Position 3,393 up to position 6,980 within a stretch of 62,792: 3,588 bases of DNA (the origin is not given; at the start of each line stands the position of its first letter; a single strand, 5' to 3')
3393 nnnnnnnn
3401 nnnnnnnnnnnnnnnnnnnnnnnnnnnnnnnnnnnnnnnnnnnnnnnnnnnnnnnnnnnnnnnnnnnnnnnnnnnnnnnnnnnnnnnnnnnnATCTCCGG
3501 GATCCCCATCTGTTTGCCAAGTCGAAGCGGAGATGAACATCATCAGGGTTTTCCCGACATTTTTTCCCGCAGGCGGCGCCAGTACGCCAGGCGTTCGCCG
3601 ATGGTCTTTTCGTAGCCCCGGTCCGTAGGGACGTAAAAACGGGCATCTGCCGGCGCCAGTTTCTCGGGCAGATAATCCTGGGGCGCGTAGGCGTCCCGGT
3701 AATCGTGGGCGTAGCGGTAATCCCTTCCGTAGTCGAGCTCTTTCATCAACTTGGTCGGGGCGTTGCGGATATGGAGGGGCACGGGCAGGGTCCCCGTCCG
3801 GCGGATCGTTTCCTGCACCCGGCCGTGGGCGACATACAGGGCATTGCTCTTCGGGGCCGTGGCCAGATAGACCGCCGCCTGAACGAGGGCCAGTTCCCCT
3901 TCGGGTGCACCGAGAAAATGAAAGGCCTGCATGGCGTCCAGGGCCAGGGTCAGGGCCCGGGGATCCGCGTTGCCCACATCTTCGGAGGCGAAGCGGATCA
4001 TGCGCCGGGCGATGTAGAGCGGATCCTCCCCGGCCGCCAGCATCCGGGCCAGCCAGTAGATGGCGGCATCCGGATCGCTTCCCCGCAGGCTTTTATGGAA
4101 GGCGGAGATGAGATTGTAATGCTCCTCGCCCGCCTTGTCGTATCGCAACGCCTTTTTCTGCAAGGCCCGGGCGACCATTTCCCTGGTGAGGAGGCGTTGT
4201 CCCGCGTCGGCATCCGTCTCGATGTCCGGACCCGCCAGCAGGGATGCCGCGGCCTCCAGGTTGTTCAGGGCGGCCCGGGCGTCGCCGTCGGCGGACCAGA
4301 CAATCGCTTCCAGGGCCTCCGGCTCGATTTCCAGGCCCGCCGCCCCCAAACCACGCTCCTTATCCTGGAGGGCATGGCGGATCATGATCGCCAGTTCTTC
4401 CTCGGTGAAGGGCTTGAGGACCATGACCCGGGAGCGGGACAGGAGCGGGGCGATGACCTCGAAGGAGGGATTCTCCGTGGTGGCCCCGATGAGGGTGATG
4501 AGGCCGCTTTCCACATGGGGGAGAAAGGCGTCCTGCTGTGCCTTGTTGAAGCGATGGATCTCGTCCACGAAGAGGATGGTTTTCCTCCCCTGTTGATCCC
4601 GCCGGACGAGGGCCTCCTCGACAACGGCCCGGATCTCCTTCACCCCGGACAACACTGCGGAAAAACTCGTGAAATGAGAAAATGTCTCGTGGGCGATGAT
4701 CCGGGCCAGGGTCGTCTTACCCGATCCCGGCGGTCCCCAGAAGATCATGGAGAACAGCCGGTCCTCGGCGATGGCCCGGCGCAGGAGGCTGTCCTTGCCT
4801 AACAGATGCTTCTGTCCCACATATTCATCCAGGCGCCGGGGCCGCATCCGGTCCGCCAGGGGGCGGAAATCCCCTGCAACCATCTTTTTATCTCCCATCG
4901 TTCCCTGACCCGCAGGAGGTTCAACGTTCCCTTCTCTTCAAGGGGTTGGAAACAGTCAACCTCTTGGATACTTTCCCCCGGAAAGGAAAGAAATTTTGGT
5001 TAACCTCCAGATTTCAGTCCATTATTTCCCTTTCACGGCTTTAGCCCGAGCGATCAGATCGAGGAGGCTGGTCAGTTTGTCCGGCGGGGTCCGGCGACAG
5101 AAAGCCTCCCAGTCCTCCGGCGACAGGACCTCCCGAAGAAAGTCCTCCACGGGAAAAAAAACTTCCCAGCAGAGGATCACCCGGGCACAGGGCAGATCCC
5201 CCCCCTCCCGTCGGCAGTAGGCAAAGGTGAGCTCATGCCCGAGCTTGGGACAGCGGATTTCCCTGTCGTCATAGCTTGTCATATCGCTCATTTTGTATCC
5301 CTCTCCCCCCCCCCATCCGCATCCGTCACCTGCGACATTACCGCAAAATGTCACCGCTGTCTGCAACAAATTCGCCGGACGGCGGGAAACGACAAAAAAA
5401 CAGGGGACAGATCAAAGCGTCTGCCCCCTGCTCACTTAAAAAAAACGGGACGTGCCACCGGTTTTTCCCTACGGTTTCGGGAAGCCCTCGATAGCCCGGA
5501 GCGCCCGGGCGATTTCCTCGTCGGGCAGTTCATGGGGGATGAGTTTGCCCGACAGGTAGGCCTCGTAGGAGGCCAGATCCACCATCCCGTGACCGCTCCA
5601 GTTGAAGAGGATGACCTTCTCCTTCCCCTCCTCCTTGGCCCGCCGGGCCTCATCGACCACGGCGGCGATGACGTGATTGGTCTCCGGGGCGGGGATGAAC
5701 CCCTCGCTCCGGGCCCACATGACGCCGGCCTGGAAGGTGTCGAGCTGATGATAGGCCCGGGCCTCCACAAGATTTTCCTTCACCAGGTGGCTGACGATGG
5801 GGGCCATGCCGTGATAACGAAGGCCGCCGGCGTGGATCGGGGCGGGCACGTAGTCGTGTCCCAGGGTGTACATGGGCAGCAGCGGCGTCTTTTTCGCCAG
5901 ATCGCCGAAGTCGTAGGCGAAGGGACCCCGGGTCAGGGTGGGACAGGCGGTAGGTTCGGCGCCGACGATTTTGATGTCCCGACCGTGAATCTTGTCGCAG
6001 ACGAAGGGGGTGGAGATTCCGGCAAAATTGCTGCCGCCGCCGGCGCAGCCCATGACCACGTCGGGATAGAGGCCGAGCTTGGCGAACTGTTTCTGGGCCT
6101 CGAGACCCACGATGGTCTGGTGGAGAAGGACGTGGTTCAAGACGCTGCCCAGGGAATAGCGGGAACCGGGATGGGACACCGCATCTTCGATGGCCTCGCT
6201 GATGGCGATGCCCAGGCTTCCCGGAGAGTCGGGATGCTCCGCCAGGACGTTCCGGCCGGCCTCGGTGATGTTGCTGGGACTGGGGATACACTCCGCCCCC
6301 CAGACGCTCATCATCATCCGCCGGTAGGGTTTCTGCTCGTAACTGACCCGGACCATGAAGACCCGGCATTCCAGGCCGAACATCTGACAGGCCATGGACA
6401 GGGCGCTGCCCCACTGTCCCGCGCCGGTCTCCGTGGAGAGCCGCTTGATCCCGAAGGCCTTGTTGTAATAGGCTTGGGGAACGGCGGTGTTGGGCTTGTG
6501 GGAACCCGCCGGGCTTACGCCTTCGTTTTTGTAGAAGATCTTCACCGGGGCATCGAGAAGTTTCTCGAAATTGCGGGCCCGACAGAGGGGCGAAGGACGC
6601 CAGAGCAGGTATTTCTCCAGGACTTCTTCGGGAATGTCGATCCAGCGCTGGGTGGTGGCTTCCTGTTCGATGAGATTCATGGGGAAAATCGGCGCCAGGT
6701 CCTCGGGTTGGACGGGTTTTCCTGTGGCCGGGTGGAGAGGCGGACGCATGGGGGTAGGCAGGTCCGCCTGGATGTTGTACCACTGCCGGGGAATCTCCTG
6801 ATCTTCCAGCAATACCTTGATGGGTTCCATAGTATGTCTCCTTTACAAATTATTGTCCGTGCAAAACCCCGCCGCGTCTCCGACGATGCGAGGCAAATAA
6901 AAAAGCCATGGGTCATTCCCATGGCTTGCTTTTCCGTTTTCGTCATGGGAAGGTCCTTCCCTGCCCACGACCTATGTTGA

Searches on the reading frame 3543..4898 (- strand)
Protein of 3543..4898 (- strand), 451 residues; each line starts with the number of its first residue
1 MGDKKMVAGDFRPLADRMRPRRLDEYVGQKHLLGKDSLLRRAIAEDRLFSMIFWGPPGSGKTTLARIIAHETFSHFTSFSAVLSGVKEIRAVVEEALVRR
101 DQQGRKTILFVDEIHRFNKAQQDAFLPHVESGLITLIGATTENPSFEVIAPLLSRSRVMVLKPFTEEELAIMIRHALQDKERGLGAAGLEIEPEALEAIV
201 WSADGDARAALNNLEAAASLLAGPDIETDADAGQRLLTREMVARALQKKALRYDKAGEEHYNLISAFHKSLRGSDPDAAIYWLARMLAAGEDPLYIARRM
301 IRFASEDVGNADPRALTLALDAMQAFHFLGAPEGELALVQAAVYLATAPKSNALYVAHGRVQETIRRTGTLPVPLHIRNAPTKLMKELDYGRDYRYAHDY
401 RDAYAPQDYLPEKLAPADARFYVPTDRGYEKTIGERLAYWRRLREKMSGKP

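Call 7: search_protein_families(library=pfam, proteins=[window:3543-4898:-])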
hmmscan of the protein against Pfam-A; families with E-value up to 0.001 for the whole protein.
window:3543-4898:- (451 aa): 12 families
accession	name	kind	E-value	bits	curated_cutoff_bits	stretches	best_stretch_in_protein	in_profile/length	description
PF12002.13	MgsA_C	-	9e-70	234.3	27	1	273-440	1-166/167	MgsA AAA+ ATPase C terminal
PF16193.11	AAA_assoc_2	-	2.6e-25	88.9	34.3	1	188-272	4-81/81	AAA C-terminal domain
PF05496.18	RuvB_N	-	2.4e-15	57.1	27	1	18-136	1-115/159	Holliday junction DNA helicase RuvB P-loop domain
PF00004.35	AAA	-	7.8e-15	55.9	21.2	1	51-157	1-124/131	ATPase family associated with various cellular activities (AAA)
PF07728.20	AAA_5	-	7.6e-06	26.4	22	1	51-134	2-95/139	AAA domain (dynein-related subfamily)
PF13173.12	AAA_14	-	3.1e-05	24.4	27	1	52-168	6-127/129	AAA domain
PF20720.3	nSTAND3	-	6.5e-05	23.1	27.2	1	52-114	21-74/155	Novel STAND NTPase 3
PF01078.27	Mg_chelatase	-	0.00019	21.4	20.3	0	49-69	23-43/207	Magnesium chelatase, subunit ChlI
PF13191.12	AAA_16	-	0.00024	22.1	32.6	0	49-70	25-46/167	AAA ATPase domain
PF00158.32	Sigma54_activat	-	0.00044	20.4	20.2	0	104-144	92-132/168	Sigma-54 interaction domain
PF25361.1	AAA_lid_RFC1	-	0.00048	20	34.9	0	188-217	16-45/59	RFC1-like, AAA+ ATPase lid domain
PF13401.12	AAA_22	-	0.0006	20.6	27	0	51-70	8-27/130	AAA domain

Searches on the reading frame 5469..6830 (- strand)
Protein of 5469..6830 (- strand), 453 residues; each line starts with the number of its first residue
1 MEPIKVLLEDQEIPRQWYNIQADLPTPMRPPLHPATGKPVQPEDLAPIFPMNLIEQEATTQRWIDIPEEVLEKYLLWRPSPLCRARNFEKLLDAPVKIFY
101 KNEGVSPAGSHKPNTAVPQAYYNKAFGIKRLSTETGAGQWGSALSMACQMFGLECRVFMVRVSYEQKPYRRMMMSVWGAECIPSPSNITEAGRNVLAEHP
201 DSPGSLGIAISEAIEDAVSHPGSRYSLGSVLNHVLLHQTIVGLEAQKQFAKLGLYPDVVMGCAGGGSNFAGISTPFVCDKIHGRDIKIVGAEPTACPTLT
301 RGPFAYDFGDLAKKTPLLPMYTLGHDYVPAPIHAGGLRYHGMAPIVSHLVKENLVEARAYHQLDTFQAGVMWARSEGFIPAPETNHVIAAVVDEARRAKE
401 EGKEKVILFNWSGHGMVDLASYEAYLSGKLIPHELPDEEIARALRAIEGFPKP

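Call 36: search_protein_families(library=ncbifam, proteins=[window:5469-6830:-], max_evalue=0.00001)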
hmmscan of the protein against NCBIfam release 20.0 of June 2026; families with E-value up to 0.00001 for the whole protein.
window:5469-6830:- (453 aa): 9 families
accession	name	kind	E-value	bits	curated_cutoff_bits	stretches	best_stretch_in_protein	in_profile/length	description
NF009057.0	PRK12391.1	equivalog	7.6e-222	736.6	366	1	2-440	2-440/441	TrpB-like pyridoxal phosphate-dependent enzyme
TIGR01415.1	trpB_rel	hypoth_equivalog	1.6e-194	646.5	518.85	1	13-428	1-418/419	TrpB-like pyridoxal phosphate-dependent enzyme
NF010376.0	PRK13803.1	equivalog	1.3e-42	146.5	819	1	68-427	250-596/600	bifunctional phosphoribosylanthranilate isomerase/tryptophan synthase subunit beta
TIGR00263.1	trpB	equivalog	1.5e-39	136.2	392.45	1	68-421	40-380/385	tryptophan synthase subunit beta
NF010375.0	PRK13802.1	equivalog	2.1e-28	98.8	1386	1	71-422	318-669/695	bifunctional indole-3-glycerol phosphate synthase/tryptophan synthase subunit beta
NF006050.0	PRK08197.1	equivalog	6.4e-10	38.4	303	0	81-198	82-194/406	threonine synthase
NF004996.0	PRK06381.1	equivalog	2e-07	30.3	266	1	80-192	16-123/319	threonine synthase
NF006094.0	PRK08246.1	subfamily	1.7e-06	27.6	331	0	78-301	22-208/310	serine/threonine dehydratase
NF006390.0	PRK08639.1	equivalog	8.2e-06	25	421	0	233-300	158-219/418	threonine ammonia-lyase IlvA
